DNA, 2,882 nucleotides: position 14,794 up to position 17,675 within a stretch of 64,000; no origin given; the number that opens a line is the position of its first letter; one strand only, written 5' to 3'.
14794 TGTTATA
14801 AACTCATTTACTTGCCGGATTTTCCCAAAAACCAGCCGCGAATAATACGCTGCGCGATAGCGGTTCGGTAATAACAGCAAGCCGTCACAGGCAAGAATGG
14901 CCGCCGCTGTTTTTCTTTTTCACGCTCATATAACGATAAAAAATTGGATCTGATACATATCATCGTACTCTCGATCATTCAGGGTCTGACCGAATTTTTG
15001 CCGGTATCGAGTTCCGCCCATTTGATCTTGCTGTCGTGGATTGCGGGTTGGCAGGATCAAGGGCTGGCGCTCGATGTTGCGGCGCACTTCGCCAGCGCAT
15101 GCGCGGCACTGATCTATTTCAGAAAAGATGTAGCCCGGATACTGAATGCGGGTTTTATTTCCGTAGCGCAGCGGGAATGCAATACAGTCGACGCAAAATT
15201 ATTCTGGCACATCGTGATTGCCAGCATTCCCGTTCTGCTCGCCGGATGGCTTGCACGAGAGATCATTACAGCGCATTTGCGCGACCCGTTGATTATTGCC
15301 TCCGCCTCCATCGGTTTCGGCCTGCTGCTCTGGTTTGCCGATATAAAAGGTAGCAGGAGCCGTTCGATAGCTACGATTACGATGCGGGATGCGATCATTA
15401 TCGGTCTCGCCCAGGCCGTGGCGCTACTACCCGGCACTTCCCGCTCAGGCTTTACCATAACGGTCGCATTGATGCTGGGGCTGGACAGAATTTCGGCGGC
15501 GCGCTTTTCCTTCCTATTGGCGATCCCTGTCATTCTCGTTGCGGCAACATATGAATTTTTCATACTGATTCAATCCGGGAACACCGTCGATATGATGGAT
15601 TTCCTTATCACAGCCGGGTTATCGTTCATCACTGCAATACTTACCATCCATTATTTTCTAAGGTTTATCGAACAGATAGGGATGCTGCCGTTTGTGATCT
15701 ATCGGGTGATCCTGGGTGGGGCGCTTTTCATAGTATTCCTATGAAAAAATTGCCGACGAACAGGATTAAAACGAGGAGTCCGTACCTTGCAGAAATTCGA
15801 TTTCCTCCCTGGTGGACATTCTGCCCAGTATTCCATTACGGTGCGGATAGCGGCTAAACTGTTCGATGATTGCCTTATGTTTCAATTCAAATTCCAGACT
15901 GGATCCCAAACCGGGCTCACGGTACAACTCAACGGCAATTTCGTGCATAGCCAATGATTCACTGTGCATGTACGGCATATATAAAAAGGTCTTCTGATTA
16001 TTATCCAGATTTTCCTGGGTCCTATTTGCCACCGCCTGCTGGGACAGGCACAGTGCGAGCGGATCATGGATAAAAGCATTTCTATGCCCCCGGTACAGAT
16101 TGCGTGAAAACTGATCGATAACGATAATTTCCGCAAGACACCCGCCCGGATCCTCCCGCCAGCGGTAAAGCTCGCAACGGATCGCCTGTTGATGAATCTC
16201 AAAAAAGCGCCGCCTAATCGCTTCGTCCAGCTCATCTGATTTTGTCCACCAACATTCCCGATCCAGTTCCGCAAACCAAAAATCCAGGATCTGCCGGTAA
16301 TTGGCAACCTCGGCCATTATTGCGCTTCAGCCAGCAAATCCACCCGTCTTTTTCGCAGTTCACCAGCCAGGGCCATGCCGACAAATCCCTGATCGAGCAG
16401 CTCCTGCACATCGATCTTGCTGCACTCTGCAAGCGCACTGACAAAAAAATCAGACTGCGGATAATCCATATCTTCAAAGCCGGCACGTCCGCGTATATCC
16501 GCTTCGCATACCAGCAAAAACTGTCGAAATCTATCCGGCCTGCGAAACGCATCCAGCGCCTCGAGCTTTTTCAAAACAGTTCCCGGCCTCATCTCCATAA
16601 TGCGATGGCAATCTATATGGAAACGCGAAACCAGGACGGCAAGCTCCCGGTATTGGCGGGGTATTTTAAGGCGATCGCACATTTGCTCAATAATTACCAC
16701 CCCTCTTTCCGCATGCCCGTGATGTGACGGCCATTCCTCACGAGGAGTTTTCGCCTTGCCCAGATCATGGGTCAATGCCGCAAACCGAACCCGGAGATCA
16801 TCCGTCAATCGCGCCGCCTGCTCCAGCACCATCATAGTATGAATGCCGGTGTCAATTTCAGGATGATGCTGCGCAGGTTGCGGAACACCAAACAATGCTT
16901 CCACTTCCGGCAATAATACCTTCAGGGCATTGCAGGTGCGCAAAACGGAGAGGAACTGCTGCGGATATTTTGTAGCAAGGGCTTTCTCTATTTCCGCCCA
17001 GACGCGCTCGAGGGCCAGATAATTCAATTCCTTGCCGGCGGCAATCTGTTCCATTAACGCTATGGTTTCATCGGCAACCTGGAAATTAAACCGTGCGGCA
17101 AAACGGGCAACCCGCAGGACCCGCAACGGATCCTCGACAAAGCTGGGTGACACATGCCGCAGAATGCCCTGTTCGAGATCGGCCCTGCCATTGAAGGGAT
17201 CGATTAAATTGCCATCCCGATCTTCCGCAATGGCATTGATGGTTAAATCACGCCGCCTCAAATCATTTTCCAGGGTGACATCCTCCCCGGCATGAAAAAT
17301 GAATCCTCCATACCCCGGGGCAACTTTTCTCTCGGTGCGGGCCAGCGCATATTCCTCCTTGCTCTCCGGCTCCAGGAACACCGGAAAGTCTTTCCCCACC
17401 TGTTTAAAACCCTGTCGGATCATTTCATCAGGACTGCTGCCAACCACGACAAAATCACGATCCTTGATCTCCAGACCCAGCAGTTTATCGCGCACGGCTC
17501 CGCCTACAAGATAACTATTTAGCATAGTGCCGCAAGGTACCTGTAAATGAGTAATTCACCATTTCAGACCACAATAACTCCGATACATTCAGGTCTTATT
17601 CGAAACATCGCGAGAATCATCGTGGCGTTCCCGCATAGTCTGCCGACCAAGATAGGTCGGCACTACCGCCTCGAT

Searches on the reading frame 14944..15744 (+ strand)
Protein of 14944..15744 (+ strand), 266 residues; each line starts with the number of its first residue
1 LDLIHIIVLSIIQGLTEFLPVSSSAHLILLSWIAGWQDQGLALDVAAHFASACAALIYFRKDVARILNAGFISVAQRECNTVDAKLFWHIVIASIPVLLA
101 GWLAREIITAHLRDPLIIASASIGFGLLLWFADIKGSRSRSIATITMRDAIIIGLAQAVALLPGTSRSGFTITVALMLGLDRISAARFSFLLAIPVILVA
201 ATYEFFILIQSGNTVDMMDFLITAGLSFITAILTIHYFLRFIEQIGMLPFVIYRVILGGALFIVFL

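Call 85: search_protein_families(library=pfam, proteins=[window:14944-15744:+], max_evalue=0.0001)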
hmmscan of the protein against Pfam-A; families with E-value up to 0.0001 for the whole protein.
window:14944-15744:+ (266 aa): 1 family
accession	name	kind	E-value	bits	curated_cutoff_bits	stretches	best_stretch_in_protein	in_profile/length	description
PF02673.24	BacA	-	5.6e-75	252.8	33.4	1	7-259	2-256/257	Bacitracin resistance protein BacA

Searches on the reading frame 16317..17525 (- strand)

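Call 85: search_protein_families(library=pfam, proteins=[window:16317-17525:-], max_evalue=0.0001)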
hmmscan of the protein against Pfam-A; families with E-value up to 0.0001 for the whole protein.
window:16317-17525:- (402 aa): 3 families
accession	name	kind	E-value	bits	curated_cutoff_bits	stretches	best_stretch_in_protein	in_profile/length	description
PF01743.26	PolyA_pol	-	2.5e-19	70.3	23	1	5-123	2-126/126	Poly A polymerase head domain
PF12627.12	PolyA_pol_RNAbd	-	6.7e-11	42.2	22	1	147-210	1-62/64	Probable RNA and SrmB- binding site of polymerase A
PF01966.28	HD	-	8.4e-11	42.6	22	1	227-305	2-88/116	HD domain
